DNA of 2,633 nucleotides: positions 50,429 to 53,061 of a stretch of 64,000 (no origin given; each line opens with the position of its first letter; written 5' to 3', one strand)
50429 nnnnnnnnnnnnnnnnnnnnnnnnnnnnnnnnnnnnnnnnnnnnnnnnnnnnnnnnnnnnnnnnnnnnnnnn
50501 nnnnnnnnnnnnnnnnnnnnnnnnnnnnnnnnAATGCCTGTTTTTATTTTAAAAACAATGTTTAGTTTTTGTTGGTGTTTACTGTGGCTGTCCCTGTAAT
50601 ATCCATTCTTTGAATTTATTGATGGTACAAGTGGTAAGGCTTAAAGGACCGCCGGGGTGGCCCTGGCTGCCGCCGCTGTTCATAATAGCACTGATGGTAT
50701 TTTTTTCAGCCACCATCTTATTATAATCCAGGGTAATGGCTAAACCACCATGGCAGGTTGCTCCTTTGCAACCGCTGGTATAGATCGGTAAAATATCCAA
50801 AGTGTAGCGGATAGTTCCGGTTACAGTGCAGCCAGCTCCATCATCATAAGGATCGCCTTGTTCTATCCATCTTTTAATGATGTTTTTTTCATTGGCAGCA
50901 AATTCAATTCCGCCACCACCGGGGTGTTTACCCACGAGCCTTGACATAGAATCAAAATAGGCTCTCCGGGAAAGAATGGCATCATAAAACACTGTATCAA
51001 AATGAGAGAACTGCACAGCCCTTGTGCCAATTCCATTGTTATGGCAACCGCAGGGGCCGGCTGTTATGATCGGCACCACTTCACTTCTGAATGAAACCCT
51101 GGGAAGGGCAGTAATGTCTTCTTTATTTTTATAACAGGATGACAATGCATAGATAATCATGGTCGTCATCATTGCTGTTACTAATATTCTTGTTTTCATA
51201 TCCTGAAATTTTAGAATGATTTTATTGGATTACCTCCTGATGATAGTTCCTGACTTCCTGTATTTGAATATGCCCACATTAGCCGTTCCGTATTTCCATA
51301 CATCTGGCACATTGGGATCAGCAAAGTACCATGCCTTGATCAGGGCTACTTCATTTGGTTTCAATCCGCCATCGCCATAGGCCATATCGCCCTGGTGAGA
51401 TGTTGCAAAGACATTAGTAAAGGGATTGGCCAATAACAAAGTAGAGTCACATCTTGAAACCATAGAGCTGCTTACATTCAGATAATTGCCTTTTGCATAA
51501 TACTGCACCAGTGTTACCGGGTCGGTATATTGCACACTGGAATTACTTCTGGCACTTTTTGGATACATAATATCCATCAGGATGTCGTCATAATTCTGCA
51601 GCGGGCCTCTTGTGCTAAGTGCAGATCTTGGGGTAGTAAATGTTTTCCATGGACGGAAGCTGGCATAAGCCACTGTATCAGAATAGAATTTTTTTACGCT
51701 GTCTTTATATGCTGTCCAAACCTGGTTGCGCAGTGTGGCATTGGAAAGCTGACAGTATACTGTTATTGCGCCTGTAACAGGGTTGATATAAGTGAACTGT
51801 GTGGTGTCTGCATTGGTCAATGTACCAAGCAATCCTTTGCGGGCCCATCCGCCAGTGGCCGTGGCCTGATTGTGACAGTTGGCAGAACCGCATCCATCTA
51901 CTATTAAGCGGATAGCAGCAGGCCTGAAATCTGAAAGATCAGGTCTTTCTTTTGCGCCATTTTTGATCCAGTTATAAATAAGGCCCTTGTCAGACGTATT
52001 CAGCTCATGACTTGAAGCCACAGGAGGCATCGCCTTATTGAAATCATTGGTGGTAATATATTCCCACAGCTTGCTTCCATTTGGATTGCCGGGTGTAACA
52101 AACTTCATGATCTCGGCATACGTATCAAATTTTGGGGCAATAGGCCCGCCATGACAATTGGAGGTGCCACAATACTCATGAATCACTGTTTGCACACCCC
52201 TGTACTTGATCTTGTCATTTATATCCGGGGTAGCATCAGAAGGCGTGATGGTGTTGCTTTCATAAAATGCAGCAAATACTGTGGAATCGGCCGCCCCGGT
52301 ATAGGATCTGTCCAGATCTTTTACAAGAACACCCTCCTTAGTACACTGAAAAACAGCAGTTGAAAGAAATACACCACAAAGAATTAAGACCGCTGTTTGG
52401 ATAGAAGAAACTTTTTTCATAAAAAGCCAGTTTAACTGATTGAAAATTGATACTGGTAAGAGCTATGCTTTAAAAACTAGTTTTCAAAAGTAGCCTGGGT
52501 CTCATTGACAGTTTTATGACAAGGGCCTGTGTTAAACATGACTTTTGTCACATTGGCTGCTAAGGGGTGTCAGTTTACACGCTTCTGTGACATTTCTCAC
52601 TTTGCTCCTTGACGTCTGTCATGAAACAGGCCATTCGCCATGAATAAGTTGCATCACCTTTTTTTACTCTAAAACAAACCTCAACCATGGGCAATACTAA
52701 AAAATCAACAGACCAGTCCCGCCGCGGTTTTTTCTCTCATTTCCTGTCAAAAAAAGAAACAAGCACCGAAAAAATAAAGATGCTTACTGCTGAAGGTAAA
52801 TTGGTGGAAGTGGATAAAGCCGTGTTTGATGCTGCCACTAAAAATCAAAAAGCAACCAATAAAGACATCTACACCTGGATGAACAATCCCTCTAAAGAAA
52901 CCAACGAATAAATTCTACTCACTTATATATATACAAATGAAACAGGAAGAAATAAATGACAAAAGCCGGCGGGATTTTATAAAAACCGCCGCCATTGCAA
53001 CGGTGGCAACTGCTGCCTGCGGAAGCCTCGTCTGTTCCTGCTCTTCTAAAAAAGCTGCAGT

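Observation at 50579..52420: Cytochromes that a CxxCH search would miss: three CX4CH and one contracted CXCH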

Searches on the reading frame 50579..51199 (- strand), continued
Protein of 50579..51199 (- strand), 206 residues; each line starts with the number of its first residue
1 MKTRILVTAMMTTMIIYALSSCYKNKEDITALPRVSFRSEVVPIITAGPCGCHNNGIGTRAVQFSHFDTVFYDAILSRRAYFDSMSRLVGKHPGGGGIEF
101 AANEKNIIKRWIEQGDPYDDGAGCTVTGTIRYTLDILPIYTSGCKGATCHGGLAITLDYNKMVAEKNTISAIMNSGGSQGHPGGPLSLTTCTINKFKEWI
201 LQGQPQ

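Call 51: search_solved_structures(query=A4, max_evalue=1, show_alignments=3)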
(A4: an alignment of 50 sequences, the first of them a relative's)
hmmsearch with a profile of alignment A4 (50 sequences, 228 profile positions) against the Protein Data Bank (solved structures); distinct sequences matched with E-value up to 1: 53.
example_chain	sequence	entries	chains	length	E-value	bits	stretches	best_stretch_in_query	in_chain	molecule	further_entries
5mab_A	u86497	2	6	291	3e-06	30.2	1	59-131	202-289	FoxE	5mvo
3dr0_A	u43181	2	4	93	3.7e-05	26.6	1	153-228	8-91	Cytochrome c6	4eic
4eid_A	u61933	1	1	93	7.1e-05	25.7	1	153-228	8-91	Cytochrome c6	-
5c2v_A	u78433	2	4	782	0.00031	23.6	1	40-168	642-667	HYDRAZINE SYNTHASE ALPHA SUBUNIT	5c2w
4rlr_A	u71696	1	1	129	0.00056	22.8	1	144-175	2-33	Cytochrome c, 1 heme-binding site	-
7y5e_GN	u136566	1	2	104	0.00083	22.2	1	140-221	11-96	Cytochrome c6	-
3dmi_A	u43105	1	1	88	0.0013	21.5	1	153-223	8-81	cytochrome c6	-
7y7a_G7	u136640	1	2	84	0.0034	20.2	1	153-221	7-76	Cytochrome c6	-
7c90_A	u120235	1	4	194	0.0036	20.1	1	153-222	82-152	Cytochrome c, mono-and diheme variant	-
2zbo_A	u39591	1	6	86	0.0045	19.8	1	153-220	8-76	Cytochrome c6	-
8hcr_C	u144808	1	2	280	0.0057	19.4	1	154-207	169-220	Cytochrome bc1 complex cytochrome c subunit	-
7e1v_O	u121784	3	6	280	0.0057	19.4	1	154-207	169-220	Cytochrome bc1 complex cytochrome c subunit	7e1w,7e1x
1ls9_A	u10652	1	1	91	0.0069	19.2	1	152-226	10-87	CYTOCHROME C6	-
7vzg_c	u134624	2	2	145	0.0095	18.7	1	157-221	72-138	Cytochrome c domain-containing protein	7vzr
4eif_A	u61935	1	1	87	0.01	18.6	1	153-221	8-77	Cytochrome c6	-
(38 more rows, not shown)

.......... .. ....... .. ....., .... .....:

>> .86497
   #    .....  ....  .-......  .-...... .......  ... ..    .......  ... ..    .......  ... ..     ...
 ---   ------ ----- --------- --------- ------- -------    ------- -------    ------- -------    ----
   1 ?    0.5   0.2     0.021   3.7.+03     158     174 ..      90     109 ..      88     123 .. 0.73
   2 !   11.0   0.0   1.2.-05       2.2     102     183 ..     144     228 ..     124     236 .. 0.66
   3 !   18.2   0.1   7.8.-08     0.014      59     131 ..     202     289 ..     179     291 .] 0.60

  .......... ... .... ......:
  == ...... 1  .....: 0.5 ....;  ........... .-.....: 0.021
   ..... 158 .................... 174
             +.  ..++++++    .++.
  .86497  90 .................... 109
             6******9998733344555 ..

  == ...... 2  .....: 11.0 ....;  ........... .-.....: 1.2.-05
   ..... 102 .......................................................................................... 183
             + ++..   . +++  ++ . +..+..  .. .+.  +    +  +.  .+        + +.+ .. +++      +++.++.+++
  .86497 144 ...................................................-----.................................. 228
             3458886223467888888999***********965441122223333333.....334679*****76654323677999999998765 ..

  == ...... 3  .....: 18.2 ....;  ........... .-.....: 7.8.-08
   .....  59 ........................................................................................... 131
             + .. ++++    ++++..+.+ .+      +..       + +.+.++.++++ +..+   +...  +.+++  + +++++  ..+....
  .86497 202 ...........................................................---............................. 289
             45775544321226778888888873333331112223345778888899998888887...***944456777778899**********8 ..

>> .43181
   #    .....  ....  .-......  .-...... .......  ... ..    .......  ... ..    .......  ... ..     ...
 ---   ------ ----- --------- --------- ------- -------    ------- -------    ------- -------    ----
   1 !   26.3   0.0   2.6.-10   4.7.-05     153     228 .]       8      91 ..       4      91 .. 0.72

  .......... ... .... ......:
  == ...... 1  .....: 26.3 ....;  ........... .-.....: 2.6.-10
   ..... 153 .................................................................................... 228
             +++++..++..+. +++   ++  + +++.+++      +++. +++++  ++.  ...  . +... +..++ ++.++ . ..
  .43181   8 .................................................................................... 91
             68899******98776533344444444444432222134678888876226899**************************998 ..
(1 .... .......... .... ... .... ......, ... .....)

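Call 53: search_solved_structures(query=A3, max_evalue=1, show_alignments=2)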
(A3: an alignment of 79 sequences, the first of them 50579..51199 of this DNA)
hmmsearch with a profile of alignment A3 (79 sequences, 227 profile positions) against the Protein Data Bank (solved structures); distinct sequences matched with E-value up to 1: 65 (the best 60 are shown).
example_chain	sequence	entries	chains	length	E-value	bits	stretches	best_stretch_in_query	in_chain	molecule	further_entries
5mab_A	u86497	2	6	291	1.9e-06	31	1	44-131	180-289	FoxE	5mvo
5c2v_A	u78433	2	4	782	4.6e-05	26.4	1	142-180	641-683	HYDRAZINE SYNTHASE ALPHA SUBUNIT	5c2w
4rlr_A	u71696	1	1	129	6.6e-05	25.9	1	143-205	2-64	Cytochrome c, 1 heme-binding site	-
7y5e_GN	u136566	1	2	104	0.00038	23.4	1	139-219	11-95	Cytochrome c6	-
3dr0_A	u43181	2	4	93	0.00089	22.2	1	152-227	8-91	Cytochrome c6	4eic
3dmi_A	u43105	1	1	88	0.00089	22.2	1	152-220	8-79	cytochrome c6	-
7y7a_G7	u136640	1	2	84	0.0016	21.4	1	152-219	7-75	Cytochrome c6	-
4eid_A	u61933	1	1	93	0.0019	21.2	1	152-227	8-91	Cytochrome c6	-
2zbo_A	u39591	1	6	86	0.003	20.5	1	152-218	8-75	Cytochrome c6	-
7rh5_O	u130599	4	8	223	0.0031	20.5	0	52-130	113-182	Cytochrome bc1 complex cytochrome c subunit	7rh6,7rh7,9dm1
7c90_A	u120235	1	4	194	0.0033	20.4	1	153-221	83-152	Cytochrome c, mono-and diheme variant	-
4eif_A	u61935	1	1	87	0.0036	20.2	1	152-220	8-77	Cytochrome c6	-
1gdv_A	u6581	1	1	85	0.0041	20.1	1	152-217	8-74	CYTOCHROME C6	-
4eie_A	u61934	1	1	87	0.0044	20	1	152-220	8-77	Cytochrome c6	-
6hwh_M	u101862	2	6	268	0.005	19.8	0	53-130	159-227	Cytochrome bc1 complex cytochrome c subunit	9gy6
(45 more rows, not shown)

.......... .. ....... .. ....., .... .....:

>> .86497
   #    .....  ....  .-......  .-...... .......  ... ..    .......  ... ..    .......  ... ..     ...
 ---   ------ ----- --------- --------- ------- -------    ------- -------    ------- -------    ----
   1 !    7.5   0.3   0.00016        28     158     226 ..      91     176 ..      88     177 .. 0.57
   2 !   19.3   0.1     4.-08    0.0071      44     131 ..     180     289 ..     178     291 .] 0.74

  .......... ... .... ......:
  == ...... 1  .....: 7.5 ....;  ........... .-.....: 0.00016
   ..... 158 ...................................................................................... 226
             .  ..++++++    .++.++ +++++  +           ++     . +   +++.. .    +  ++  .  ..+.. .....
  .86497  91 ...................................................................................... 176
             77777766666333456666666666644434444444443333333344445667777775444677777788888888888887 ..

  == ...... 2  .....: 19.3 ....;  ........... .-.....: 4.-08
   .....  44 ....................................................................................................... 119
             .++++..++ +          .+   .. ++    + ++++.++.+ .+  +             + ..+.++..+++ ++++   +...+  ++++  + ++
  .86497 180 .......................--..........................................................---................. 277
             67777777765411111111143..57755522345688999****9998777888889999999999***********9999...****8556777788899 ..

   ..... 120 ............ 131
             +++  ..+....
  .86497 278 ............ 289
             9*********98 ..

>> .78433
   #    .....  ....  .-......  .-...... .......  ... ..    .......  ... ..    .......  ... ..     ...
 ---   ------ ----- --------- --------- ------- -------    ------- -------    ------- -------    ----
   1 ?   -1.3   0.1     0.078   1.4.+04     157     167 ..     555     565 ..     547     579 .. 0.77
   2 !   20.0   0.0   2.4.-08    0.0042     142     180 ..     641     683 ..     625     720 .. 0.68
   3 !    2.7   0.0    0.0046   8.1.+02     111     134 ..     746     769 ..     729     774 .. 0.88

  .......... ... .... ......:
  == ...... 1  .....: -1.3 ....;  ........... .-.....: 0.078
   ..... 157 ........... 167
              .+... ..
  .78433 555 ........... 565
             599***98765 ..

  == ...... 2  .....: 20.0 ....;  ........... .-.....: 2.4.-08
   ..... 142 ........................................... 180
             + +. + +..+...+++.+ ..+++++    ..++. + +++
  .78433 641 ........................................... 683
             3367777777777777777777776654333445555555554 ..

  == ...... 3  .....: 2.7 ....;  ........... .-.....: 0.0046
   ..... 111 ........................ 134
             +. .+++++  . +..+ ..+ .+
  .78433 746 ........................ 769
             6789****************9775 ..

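Call 56: search_protein_families(library=pfam, proteins=[L011:5160-6521:-, L011:2684-3505:-, L011:4732-5124:-, L011:2285-2665:-, L011:618-1127:-, L011:3830-4720:-, L011:1261-2265:-], max_evalue=0.05)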
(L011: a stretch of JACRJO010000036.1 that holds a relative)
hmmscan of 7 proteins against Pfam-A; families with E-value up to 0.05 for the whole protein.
L011:5160-6521:- (453 aa): 2 families
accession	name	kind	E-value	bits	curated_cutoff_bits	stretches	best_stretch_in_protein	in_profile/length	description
PF09459.16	EB_dh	-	1.7e-19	71.2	33.3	1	71-442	2-232/236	Ethylbenzene dehydrogenase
PF06452.16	CBM9_1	-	2.2e-06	28.1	23.4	1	65-135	1-66/185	Carbohydrate family 9 binding domain-like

L011:2684-3505:- (273 aa): 1 family
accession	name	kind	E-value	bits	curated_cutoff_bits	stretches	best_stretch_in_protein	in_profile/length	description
PF04264.18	YceI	-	0.00035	21.4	23.7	1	62-270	1-150/150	YceI-like domain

L011:4732-5124:- (130 aa): 0 families

L011:2285-2665:- (126 aa): 0 families

L011:618-1127:- (169 aa): 0 families

L011:3830-4720:- (296 aa): 1 family
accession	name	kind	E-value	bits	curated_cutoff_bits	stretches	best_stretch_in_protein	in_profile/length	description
PF19089.6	DUF5777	-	8.5e-72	241.8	23.1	1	43-294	1-247/247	Membrane bound beta barrel domain (DUF5777)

L011:1261-2265:- (334 aa): 2 families
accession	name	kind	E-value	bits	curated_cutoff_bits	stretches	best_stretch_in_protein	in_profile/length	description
PF19089.6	DUF5777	-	1.2e-70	238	23.1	1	52-332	1-247/247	Membrane bound beta barrel domain (DUF5777)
PF13505.12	OMP_b-brl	-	0.017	15.7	28.7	0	192-269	97-158/175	Outer membrane protein beta-barrel domain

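Call 65: find_related_loci(query=A6, collection=genome_contigs, flank=3500)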
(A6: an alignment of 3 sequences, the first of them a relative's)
Query A6 (290 aa) in genome_contigs; peptide patterns used: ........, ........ (x = any residue, [..] = any of these).
600 stretches matched a pattern (row limit reached: there are more); 585 encode a relative of the query (tblastn E <= 1e-3); the best 80 are kept; 80 distinct loci.
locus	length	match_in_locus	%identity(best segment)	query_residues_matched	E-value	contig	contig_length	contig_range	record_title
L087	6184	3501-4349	84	8-290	2e-167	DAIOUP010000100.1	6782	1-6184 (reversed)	MAG TPA_asm: Bacteroidales bacterium isolate CTOTU10757 NODE_3475_length_6782_cov_6.232199, whole genome shotgun sequenc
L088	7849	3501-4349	65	8-290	1e-129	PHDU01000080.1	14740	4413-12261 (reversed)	MAG: Bacteroidetes bacterium HGW-Bacteroidetes-1 bjp_ig2103_scaffold_1820, whole genome shotgun sequence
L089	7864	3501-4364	57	7-289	1e-110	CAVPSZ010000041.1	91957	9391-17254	MAG: uncultured Bacteroidales bacterium isolate MFD00032.bin.2.138 genome assembly, contig: contig_78832, whole genome s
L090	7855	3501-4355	55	6-290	2e-110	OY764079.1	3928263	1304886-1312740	MAG: Bacteroidales bacterium isolate db5b4c7c-2a0e-4d21-a2ad-7e45facec811 genome assembly, chromosome: 1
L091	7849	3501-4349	57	9-289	2e-110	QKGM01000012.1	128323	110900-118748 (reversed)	MAG: Bacteroidetes bacterium isolate SZUA-528 scaffold_146, whole genome shotgun sequence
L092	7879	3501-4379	56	1-290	1e-108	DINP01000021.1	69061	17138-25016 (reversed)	MAG TPA_asm: Bacteroidales bacterium UBA5537 UBA5537_contig_2041, whole genome shotgun sequence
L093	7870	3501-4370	57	2-290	1e-108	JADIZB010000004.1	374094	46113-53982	MAG: Bacteroidales bacterium isolate AalE_18-Q3-R2-46_MAXAC.025 tig00002614-10-3731780, whole genome shotgun sequence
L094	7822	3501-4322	56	17-290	3e-107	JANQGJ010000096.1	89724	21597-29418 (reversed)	MAG: Bacteroidales bacterium isolate PL23b_bin.4 k99_2015119, whole genome shotgun sequence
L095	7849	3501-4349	56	8-290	7e-107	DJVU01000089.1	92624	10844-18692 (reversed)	MAG TPA_asm: Bacteroidales bacterium UBA6248 UBA6248_contig_27221, whole genome shotgun sequence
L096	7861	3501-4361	56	6-290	3e-106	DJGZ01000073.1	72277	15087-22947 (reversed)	MAG TPA_asm: Bacteroidales bacterium UBA5833 UBA5833_contig_397, whole genome shotgun sequence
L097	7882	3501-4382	53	1-290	8e-106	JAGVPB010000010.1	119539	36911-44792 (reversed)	MAG: Bacteroidales bacterium isolate DeMMO3_5 c_000000047045, whole genome shotgun sequence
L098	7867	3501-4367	55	5-290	7e-105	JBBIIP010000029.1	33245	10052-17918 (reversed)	MAG: Lentimicrobiaceae bacterium isolate CYS170214_bin_141 NODE_611_length_33245_cov_8.327930, whole genome shotgun sequ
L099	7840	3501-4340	56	10-290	7e-105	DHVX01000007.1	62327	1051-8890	MAG TPA_asm: Bacteroidales bacterium UBA5197 UBA5197_contig_2905, whole genome shotgun sequence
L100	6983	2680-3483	58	23-290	1e-103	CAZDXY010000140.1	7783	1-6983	MAG TPA_asm: uncultured Rikenellaceae bacterium isolate SRP241326_co1_256 genome assembly, contig: NODE_11694_length_778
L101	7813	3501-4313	55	20-290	7e-104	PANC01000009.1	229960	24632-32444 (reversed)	MAG: Lentimicrobiaceae bacterium isolate SAT2766 20003, whole genome shotgun sequence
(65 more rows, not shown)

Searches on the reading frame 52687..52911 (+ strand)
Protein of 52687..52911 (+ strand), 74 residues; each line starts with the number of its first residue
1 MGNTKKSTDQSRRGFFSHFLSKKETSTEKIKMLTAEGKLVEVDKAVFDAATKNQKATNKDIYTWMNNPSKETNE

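Call 3: search_protein_families(library=pfam, proteins=[window:52687-52911:+], max_evalue=1)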
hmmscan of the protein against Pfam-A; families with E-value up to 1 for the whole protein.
window:52687-52911:+ (74 aa): 1 family
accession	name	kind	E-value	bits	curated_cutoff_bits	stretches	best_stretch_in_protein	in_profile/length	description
PF21733.3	Death_3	-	0.12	12.9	27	1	11-71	11-69/106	Death domain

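Call 50: search_protein_families(library=ncbifam, proteins=[window:52687-52911:+], max_evalue=0.1)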
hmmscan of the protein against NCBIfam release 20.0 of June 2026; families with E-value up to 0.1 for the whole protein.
window:52687-52911:+ (74 aa): 0 families
